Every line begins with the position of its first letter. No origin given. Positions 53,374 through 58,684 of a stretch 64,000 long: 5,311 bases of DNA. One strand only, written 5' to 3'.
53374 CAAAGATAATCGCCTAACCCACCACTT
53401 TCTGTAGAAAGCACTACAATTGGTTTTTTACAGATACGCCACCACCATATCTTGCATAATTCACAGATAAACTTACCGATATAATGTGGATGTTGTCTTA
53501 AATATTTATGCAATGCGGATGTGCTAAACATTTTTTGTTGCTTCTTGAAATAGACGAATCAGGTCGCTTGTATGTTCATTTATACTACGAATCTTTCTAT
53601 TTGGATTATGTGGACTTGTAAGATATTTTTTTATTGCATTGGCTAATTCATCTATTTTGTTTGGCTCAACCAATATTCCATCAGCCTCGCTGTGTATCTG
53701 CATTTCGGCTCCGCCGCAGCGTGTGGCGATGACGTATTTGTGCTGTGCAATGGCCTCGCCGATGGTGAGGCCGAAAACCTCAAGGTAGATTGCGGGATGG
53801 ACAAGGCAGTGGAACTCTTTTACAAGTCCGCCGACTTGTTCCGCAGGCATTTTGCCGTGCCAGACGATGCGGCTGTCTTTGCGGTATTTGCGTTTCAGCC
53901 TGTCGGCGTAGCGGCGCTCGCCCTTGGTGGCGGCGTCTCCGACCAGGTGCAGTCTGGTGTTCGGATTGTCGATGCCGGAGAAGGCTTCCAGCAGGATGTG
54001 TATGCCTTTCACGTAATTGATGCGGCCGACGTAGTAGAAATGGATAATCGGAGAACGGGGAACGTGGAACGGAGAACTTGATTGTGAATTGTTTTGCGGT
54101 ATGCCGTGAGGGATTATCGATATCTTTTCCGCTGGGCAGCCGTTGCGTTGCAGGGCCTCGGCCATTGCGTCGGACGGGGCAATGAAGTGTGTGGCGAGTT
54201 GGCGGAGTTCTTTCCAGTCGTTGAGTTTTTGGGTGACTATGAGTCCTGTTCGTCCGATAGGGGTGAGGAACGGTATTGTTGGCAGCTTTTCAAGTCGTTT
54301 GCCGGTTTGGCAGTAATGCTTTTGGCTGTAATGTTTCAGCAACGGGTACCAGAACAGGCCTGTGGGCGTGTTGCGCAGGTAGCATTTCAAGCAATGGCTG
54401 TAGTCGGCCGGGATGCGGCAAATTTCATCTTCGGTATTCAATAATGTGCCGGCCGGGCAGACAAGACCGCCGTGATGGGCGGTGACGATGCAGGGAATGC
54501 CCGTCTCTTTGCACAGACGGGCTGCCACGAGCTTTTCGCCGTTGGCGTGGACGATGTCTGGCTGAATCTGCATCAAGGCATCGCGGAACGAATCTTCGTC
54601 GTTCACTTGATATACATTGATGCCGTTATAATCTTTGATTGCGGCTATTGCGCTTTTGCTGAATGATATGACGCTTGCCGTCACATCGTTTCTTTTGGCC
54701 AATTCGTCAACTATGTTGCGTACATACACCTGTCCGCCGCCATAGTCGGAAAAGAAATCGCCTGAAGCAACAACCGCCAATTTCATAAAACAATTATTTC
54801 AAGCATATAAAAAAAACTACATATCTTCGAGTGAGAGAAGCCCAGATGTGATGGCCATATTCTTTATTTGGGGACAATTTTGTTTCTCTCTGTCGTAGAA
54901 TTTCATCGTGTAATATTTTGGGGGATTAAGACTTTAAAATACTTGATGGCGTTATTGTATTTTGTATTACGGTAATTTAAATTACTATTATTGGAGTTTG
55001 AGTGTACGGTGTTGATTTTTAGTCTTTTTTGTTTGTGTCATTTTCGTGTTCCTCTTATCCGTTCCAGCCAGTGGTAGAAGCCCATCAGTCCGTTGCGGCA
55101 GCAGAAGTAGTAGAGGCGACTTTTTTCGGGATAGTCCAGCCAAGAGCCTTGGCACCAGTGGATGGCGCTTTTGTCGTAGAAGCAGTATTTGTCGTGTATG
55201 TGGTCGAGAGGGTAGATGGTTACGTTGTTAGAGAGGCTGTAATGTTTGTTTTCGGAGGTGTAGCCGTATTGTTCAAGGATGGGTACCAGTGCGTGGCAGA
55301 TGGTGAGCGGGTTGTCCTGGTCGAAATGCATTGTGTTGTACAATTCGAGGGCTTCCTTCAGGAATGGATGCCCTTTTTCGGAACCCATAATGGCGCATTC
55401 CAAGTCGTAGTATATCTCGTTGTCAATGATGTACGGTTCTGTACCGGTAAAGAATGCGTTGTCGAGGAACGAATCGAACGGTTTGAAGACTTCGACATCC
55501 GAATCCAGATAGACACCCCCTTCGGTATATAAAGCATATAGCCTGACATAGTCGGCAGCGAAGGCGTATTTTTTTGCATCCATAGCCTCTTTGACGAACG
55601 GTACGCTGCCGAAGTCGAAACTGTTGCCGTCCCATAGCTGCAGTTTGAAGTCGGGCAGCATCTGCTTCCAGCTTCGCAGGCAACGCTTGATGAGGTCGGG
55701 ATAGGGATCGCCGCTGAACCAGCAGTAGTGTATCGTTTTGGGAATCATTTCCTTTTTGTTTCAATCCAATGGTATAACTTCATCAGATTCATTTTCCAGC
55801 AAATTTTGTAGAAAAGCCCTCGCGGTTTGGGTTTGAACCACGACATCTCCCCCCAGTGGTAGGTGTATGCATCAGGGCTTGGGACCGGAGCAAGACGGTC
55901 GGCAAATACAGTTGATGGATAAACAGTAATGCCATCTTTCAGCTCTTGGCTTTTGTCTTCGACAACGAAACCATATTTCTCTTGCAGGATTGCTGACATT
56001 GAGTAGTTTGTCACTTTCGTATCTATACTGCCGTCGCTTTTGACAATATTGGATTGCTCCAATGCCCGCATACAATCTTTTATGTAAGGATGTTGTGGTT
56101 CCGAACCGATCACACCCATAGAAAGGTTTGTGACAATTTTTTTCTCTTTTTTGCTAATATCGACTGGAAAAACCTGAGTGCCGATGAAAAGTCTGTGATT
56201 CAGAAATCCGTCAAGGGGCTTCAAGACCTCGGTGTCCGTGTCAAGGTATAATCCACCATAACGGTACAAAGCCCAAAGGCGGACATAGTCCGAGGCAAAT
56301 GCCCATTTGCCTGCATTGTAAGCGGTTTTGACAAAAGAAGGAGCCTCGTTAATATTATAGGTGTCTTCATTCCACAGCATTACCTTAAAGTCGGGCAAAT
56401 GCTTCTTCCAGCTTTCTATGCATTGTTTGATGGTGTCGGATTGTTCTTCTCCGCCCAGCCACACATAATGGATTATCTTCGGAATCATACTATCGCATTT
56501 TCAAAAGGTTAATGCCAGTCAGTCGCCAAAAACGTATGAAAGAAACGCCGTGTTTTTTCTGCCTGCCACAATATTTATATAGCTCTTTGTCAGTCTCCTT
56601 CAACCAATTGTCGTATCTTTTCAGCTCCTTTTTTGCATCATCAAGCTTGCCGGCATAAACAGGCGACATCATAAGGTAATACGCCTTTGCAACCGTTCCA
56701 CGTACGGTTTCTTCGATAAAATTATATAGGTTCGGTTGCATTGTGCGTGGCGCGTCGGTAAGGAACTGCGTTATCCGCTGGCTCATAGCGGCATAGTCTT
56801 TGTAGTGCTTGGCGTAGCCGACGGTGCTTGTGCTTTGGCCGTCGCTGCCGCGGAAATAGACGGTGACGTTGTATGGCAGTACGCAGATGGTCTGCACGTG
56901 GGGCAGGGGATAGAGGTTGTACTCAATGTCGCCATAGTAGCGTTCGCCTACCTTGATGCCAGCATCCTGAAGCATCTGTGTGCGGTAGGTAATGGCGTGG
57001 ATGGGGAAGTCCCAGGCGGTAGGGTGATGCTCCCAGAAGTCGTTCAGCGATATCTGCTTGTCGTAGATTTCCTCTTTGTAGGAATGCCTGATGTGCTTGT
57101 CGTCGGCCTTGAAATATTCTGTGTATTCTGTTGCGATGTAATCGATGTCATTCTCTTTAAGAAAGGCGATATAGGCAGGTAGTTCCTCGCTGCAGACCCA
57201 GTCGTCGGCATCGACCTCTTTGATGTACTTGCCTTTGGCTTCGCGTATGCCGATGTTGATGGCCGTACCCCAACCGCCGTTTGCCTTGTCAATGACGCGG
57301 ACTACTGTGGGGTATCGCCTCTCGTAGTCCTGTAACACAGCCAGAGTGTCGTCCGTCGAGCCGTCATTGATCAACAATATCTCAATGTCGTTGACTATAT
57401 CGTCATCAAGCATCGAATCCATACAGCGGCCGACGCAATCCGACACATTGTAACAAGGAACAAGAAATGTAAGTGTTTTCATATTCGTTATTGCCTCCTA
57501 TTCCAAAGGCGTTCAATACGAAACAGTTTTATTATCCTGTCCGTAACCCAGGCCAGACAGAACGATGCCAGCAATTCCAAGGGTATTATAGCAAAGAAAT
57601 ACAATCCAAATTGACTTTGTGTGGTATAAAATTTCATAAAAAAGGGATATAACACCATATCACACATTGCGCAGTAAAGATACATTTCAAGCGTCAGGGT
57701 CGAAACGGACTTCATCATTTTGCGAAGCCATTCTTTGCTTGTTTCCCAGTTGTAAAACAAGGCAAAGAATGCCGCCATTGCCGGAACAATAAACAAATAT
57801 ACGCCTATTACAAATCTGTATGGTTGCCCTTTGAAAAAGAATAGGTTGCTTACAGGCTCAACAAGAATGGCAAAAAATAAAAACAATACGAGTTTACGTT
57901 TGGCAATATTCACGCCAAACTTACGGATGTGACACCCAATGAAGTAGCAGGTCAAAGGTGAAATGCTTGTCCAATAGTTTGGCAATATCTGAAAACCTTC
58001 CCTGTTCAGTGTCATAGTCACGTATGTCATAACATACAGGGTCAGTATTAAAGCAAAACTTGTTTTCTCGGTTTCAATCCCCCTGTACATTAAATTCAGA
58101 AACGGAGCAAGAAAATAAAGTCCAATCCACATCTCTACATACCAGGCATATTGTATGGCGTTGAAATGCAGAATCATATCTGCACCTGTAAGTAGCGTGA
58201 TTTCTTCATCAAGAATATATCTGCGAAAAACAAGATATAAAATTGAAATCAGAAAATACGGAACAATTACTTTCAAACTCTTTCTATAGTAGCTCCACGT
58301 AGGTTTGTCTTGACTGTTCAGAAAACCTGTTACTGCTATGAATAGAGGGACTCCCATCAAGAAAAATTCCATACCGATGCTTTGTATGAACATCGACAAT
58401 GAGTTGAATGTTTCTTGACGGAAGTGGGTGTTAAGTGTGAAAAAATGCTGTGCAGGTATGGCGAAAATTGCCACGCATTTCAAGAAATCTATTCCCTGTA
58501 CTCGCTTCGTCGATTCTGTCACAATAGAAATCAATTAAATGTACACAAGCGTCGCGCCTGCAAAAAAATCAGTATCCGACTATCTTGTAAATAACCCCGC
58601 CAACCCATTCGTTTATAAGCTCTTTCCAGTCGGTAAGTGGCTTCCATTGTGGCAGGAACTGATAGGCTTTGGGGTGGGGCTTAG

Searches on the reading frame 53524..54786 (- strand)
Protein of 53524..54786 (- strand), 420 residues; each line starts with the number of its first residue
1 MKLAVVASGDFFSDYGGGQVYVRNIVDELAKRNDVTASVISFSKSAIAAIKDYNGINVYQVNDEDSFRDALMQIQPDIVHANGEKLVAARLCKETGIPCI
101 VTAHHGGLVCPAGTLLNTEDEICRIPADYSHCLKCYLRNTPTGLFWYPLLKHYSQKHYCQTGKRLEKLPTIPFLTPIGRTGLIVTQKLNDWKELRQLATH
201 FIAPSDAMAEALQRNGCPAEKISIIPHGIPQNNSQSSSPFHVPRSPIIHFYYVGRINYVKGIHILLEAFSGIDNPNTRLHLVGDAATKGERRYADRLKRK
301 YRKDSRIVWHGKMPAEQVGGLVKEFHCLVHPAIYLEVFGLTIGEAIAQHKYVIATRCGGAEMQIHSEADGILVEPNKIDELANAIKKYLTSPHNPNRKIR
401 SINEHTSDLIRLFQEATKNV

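Call 7: search_protein_families(library=pfam, proteins=[window:53524-54786:-], max_evalue=0.001)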
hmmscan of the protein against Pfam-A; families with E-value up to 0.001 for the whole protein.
window:53524-54786:- (420 aa): 4 families
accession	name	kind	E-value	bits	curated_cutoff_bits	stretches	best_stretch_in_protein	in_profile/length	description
PF00534.26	Glycos_transf_1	-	3.6e-28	98.7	26.4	1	250-397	18-164/172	Glycosyl transferases group 1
PF13692.12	Glyco_trans_1_4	-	8.6e-23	81.6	27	1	250-390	4-141/142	Glycosyl transferases group 1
PF13439.12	Glyco_transf_4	-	7e-16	59.1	28.5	2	192-229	128-166/170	Glycosyltransferase Family 4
PF13579.12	Glyco_trans_4_4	-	1.1e-09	39.3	29.7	0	16-108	1-106/158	Glycosyl transferase 4-like domain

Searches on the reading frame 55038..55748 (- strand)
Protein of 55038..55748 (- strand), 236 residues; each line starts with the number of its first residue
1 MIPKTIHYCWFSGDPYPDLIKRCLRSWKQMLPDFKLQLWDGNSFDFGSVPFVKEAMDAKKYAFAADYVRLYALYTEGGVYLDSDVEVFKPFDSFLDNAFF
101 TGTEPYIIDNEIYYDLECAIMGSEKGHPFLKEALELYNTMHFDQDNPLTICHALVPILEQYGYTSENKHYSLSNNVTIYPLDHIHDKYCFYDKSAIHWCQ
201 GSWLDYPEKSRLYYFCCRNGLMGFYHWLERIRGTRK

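Call 7: search_protein_families(library=pfam, proteins=[window:55038-55748:-], max_evalue=0.001)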
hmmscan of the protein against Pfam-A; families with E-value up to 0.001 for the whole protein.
window:55038-55748:- (236 aa): 3 families
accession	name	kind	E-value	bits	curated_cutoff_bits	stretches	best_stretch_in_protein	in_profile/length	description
PF05704.18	Caps_synth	-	1.1e-13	51.6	24.5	1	3-181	47-235/278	Capsular polysaccharide synthesis protein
PF04488.21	Gly_transf_sug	-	1.9e-12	48.1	23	1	17-97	1-89/93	Glycosyltransferase sugar-binding region containing DXD motif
PF12919.13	TcdA_TcdB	-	2.4e-08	34.1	23.6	1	53-84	162-193/382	TcdA/TcdB catalytic glycosyltransferase domain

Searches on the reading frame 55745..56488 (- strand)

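Call 7: search_protein_families(library=pfam, proteins=[window:55745-56488:-], max_evalue=0.001)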
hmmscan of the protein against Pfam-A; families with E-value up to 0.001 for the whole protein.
window:55745-56488:- (247 aa): 3 families
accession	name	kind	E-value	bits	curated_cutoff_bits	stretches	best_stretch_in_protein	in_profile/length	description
PF04488.21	Gly_transf_sug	-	3.1e-17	63.5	23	1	18-98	2-89/93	Glycosyltransferase sugar-binding region containing DXD motif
PF05704.18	Caps_synth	-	4e-13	49.8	24.5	1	4-165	48-209/278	Capsular polysaccharide synthesis protein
PF12919.13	TcdA_TcdB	-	4e-12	46.5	23.6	2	4-53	1-50/382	TcdA/TcdB catalytic glycosyltransferase domain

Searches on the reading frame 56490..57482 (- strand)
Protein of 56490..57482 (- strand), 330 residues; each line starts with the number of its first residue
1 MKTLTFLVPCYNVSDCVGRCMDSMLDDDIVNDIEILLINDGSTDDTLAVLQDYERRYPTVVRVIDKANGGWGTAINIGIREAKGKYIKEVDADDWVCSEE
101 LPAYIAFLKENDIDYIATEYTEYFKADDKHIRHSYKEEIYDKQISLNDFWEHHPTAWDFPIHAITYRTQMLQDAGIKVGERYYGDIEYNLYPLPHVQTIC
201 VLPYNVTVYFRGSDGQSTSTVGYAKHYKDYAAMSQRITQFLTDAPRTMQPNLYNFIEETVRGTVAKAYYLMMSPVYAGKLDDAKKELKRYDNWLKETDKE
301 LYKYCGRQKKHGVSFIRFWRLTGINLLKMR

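Call 7: search_protein_families(library=pfam, proteins=[window:56490-57482:-], max_evalue=0.001)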
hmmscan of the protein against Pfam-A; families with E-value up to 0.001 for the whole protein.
window:56490-57482:- (330 aa): 3 families
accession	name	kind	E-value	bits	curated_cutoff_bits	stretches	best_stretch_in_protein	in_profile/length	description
PF00535.33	Glycos_transf_2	-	2e-26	93.4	23.3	1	6-153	2-150/168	Glycosyl transferase family 2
PF13641.12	Glyco_tranf_2_3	-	2.6e-13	51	27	1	4-150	3-151/230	Glycosyltransferase like family 2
PF10111.15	Glyco_tranf_2_2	-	1.4e-06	28.5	27.3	1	31-133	28-136/276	Glycosyltransferase like family 2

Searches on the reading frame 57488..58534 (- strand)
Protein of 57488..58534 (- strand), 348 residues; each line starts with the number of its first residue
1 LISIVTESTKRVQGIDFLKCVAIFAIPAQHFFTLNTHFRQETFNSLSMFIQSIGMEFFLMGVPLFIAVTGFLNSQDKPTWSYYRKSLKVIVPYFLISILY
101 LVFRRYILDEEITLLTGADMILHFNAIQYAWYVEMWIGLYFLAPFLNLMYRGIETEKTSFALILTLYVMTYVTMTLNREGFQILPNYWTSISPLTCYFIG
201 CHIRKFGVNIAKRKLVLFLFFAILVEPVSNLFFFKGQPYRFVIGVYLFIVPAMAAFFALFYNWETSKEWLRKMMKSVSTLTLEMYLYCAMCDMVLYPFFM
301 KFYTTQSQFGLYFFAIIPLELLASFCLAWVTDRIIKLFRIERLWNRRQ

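Call 7: search_protein_families(library=pfam, proteins=[window:57488-58534:-], max_evalue=0.001)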
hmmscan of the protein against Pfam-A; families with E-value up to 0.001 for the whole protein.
window:57488-58534:- (348 aa): 1 family
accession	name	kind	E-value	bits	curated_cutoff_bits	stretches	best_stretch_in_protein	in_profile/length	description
PF01757.29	Acyl_transf_3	-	2e-20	73.6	31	1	13-328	2-325/326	Acyltransferase domain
